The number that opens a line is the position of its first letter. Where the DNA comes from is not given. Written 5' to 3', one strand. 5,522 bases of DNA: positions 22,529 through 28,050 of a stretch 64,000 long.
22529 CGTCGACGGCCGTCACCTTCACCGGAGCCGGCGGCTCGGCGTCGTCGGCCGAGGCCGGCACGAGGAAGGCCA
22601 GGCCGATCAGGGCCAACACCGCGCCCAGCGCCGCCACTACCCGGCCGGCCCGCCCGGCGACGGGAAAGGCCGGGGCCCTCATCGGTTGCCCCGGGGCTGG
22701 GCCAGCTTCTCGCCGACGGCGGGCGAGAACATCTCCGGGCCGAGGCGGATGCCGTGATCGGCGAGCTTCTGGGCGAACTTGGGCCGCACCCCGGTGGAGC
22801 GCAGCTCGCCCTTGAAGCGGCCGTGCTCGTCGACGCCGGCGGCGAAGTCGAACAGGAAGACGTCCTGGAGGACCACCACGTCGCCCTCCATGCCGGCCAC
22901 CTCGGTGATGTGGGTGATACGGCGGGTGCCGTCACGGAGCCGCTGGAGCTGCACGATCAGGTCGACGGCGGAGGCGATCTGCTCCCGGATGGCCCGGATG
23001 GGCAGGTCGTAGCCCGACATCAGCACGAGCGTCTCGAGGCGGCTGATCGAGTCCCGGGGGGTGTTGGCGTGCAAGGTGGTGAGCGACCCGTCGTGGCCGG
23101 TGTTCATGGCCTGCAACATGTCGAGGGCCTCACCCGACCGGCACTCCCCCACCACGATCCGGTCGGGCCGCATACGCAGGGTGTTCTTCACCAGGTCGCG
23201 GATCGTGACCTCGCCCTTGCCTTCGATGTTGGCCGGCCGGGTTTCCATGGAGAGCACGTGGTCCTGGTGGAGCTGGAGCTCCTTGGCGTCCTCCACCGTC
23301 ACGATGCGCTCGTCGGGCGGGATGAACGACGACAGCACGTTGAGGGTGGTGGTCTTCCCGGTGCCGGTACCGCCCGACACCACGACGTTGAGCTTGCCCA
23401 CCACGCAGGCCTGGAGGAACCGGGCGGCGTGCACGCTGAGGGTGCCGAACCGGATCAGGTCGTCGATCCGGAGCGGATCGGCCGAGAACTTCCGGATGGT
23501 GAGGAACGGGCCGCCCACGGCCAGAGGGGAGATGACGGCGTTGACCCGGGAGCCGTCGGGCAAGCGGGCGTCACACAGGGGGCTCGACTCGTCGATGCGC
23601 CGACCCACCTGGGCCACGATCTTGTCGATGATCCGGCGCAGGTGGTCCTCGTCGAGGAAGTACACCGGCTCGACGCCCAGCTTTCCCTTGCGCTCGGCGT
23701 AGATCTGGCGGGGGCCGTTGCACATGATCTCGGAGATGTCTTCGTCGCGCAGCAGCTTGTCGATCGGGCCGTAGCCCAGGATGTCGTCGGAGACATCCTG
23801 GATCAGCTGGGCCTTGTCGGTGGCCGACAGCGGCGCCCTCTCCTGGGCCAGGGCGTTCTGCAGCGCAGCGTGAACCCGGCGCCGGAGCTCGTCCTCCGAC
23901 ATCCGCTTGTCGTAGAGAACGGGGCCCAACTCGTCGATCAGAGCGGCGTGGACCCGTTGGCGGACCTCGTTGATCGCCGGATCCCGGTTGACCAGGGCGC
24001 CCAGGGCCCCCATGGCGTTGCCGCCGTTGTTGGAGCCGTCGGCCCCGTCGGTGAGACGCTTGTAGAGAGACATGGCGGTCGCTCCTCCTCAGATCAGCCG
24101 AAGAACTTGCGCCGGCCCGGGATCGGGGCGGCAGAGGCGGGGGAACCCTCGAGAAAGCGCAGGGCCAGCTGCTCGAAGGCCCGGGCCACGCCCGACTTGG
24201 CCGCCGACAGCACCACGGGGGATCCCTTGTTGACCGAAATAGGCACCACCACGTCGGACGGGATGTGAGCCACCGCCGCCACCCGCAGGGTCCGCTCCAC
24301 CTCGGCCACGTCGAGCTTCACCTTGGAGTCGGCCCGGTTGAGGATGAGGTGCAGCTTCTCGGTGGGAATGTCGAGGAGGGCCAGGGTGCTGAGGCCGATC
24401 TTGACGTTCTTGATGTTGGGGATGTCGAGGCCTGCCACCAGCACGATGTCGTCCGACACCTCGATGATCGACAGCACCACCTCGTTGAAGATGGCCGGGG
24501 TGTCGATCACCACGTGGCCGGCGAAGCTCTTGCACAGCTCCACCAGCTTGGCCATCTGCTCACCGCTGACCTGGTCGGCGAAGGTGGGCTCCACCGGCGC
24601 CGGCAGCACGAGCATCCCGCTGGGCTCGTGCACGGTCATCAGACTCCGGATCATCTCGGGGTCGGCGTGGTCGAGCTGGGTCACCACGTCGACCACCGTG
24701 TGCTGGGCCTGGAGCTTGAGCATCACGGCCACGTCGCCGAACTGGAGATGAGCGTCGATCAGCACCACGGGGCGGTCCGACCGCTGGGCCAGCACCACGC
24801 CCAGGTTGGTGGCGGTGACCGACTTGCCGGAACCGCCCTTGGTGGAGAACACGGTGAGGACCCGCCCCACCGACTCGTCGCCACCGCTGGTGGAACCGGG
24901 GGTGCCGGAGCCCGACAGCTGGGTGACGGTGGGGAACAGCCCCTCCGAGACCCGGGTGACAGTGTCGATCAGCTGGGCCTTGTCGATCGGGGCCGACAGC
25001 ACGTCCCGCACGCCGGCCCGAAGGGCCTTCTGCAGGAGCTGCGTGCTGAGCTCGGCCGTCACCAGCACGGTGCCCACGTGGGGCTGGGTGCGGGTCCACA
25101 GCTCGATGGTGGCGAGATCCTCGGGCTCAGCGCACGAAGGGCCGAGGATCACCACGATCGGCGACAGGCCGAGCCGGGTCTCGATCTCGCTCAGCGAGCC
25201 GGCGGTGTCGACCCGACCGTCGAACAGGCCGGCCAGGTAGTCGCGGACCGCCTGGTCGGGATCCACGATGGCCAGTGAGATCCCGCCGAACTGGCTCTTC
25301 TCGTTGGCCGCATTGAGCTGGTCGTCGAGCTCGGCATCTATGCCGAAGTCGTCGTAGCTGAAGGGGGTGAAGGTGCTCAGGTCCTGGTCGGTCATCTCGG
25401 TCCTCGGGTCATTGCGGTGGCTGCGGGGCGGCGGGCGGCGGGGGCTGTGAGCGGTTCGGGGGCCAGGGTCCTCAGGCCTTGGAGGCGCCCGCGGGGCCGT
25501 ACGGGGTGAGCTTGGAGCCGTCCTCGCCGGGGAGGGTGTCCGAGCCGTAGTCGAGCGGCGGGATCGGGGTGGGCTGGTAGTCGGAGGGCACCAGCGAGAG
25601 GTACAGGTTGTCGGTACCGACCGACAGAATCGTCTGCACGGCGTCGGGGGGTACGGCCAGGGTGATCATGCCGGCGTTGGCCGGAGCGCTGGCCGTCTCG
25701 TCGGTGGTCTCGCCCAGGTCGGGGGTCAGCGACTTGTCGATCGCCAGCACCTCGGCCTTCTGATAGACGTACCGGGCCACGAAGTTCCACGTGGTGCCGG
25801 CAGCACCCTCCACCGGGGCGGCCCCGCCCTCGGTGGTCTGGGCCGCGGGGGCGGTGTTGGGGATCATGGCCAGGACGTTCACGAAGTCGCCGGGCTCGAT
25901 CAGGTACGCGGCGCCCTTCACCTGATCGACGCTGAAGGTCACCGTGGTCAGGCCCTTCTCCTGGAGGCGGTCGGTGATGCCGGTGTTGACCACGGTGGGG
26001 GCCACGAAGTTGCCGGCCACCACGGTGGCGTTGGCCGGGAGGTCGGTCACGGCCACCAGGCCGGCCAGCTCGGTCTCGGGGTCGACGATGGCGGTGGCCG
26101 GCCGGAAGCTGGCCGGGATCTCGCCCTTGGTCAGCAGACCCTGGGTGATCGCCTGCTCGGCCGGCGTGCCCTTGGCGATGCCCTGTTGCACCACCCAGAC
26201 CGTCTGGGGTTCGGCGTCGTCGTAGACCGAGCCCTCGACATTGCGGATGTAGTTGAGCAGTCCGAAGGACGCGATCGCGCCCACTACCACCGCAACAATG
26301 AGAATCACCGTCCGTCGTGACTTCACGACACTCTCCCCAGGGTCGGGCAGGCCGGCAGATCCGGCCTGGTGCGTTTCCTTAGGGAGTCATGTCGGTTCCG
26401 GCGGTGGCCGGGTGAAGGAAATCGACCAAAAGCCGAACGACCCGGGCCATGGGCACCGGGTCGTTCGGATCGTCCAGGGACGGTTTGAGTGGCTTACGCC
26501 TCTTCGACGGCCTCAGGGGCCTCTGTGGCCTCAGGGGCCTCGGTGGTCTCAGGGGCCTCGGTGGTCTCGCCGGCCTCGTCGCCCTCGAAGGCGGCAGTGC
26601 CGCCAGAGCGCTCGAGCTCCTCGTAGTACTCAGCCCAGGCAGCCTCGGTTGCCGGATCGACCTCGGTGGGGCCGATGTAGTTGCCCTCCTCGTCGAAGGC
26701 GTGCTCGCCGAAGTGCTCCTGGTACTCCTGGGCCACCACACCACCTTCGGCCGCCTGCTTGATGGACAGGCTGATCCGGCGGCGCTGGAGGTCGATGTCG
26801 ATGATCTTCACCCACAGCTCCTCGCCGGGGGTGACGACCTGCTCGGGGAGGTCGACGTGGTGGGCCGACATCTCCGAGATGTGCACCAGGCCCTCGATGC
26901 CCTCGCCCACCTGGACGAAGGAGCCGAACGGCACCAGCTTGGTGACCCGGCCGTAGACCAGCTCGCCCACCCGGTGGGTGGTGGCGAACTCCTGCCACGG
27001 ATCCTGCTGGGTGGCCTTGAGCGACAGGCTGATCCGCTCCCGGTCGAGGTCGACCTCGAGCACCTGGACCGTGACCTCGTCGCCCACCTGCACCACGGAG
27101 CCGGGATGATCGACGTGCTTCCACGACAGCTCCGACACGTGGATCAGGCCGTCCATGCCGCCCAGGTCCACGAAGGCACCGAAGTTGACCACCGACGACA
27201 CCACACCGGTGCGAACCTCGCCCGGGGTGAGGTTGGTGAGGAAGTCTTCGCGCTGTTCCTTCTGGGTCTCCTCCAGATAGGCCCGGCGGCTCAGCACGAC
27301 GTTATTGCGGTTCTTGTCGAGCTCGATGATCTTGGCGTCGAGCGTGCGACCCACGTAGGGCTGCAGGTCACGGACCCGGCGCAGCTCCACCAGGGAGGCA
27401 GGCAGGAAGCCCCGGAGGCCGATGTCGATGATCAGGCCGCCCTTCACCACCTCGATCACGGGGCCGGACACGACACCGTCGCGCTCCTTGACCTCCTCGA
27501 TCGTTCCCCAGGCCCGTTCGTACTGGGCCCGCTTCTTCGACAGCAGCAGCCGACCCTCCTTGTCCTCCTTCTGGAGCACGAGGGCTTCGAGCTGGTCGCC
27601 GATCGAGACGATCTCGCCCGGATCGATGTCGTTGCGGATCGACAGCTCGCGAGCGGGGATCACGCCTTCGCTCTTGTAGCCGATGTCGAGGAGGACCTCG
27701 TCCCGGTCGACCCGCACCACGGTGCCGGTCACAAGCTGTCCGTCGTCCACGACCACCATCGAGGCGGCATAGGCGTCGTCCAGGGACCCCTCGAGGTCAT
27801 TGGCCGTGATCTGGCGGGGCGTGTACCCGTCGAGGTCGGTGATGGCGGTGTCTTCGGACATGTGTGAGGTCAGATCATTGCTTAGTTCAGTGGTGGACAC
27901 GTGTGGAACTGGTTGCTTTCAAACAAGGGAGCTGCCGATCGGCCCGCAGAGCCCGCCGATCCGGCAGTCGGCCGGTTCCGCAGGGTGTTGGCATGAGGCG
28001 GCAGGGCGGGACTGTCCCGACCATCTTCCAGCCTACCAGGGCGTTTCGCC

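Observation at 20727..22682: TadB platform protein fused to a secreted vWA-like domain with a degenerate MIDAS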

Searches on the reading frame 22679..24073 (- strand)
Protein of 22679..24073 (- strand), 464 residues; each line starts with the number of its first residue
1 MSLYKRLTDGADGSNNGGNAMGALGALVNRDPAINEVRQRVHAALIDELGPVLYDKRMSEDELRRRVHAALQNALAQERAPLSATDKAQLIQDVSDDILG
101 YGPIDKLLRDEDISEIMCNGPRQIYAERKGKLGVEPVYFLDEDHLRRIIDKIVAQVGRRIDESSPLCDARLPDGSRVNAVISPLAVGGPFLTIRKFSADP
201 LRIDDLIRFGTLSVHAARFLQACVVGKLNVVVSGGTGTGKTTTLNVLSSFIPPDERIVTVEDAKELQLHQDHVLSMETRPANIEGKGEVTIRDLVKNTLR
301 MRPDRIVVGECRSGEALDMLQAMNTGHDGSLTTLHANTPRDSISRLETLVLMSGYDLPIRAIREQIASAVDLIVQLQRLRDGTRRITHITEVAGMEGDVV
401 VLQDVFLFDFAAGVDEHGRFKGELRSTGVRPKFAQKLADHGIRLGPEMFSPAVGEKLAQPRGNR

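Call 7: search_protein_families(library=pfam, proteins=[window:22679-24073:-], max_evalue=1)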
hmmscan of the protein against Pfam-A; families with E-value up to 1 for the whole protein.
window:22679-24073:- (464 aa): 13 families
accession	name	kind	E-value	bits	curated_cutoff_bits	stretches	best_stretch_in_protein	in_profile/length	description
PF00437.27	T2SSE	-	9.4e-62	209.2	24.9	1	101-378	5-279/370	Type II/IV secretion system protein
PF13191.12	AAA_16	-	0.00061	20.8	32.6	1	228-266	25-63/167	AAA ATPase domain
PF00005.33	ABC_tran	-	0.004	18.2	25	1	230-267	14-50/137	ABC transporter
PF01078.27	Mg_chelatase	-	0.011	15.5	20.3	1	215-265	10-60/207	Magnesium chelatase, subunit ChlI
PF13521.12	AAA_28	-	0.012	16.3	27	1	230-249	2-21/164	AAA domain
PF13401.12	AAA_22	-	0.013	16.3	27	1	227-264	5-33/130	AAA domain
PF07728.20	AAA_5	-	0.02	15.3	22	0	39-78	76-114/139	AAA domain (dynein-related subfamily)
PF13604.12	AAA_30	-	0.028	14.6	27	1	223-250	14-41/191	AAA domain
PF13245.12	AAA_19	-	0.032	14.9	25.1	1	228-248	12-32/134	AAA domain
PF12775.13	AAA_7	-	0.059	13.3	25.8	1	214-255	20-61/181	P-loop containing dynein motor region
PF01580.24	FtsK_SpoIIIE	-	0.093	12.6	24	1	229-247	41-59/221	FtsK/SpoIIIE family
PF07724.20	AAA_2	-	0.11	13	27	1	228-283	4-58/166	AAA domain (Cdc48 subfamily)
PF00270.35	DEAD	-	0.24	11.6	26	1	222-266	10-57/167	DEAD/DEAH box helicase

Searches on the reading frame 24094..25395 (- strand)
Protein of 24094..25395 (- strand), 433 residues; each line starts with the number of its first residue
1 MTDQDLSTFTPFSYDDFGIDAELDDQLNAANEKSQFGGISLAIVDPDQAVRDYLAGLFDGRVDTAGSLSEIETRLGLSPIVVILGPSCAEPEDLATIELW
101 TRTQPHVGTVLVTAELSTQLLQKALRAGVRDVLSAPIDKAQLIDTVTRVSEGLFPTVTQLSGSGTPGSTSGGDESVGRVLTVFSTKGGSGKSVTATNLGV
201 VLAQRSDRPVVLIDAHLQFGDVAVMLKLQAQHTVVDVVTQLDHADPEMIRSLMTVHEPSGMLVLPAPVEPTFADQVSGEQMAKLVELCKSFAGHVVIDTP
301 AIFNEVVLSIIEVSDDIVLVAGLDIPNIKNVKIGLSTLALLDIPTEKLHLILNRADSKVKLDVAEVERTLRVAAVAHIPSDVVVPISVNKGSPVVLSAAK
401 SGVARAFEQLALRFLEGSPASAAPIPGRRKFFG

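Call 7: search_protein_families(library=pfam, proteins=[window:24094-25395:-], max_evalue=1)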
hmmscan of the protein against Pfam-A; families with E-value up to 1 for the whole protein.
window:24094-25395:- (433 aa): 7 families
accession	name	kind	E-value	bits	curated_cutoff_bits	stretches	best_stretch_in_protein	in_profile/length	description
PF01656.29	CbiA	-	1.9e-10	41.2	25.4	1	181-394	2-125/125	CobQ/CobB/MinD/ParA nucleotide binding domain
PF10609.15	ParA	-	1.4e-08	34.9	27.1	1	176-234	2-59/246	NUBPL iron-transfer P-loop NTPase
PF13614.12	AAA_31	-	1.2e-07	32.3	27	1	178-320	2-146/177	AAA domain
PF00142.24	Fer4_NifH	-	0.00015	21.8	25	1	184-244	6-65/271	4Fe-4S iron sulfur cluster binding proteins, NifH/frxC family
PF00072.30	Response_reg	-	0.00096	19.7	30.2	1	98-146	62-110/111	Response regulator receiver domain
PF09140.17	MipZ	-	0.086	12.6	20.7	1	181-218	4-40/262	ATPase MipZ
PF16968.11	TadZ_N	-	0.12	12.5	26.4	1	95-157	65-126/133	Pilus assembly protein TadZ N-terminal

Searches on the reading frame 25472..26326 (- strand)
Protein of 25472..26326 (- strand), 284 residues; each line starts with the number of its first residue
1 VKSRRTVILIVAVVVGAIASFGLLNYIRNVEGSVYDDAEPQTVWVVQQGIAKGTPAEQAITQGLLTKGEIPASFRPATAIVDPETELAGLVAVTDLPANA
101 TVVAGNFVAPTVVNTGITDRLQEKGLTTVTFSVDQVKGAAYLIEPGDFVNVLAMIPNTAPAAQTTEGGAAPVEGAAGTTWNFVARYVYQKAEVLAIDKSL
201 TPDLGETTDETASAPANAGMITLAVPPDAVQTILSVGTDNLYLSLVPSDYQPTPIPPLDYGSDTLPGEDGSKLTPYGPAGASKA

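Call 11: search_protein_families(library=pfam, proteins=[window:25472-26326:-], max_evalue=0.01)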
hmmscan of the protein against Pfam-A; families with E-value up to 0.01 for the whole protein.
window:25472-26326:- (284 aa): 1 family
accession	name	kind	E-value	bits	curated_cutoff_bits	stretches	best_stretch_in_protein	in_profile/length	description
PF16976.10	RcpC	-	2.7e-12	47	28.8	1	125-234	10-101/114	Flp pilus assembly protein RcpC/CpaB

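Call 63: search_protein_families(library=ncbifam, proteins=[window:25472-26326:-], max_evalue=1)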
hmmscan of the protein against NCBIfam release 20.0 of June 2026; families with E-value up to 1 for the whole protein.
window:25472-26326:- (284 aa): 2 families
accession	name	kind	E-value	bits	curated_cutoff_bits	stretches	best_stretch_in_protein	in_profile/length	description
TIGR03177.1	pilus_cpaB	equivalog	1.1e-18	67.5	71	1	7-234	2-200/262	Flp pilus assembly protein CpaB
TIGR03170.1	flgA_cterm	equivalog_domain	0.042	13.8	54.65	1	41-116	13-83/137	flagellar basal body P-ring formation chaperone FlgA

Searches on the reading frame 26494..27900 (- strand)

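Call 11: search_protein_families(library=pfam, proteins=[window:26494-27900:-], max_evalue=0.01)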
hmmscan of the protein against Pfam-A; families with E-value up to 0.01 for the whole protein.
window:26494-27900:- (468 aa): 5 families
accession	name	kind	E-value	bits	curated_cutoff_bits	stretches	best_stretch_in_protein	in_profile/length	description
PF00575.29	S1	-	1.1e-76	253.6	22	4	226-295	4-74/74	S1 RNA binding domain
PF23459.1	S1_RRP5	-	2.7e-20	73.1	27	2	312-379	4-71/72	RRP5 S1 domain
PF21710.3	Spt6_S1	-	5e-05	23.9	27.5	0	318-382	23-88/91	Spt6, S1/OB domain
PF13509.12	S1_2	-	0.00021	21.8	21.8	0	312-347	2-37/61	S1 domain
PF18614.7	RNase_II_C_S1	-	0.0008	19.7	26.6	0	271-293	35-57/59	RNase II-type exonuclease C-terminal S1 domain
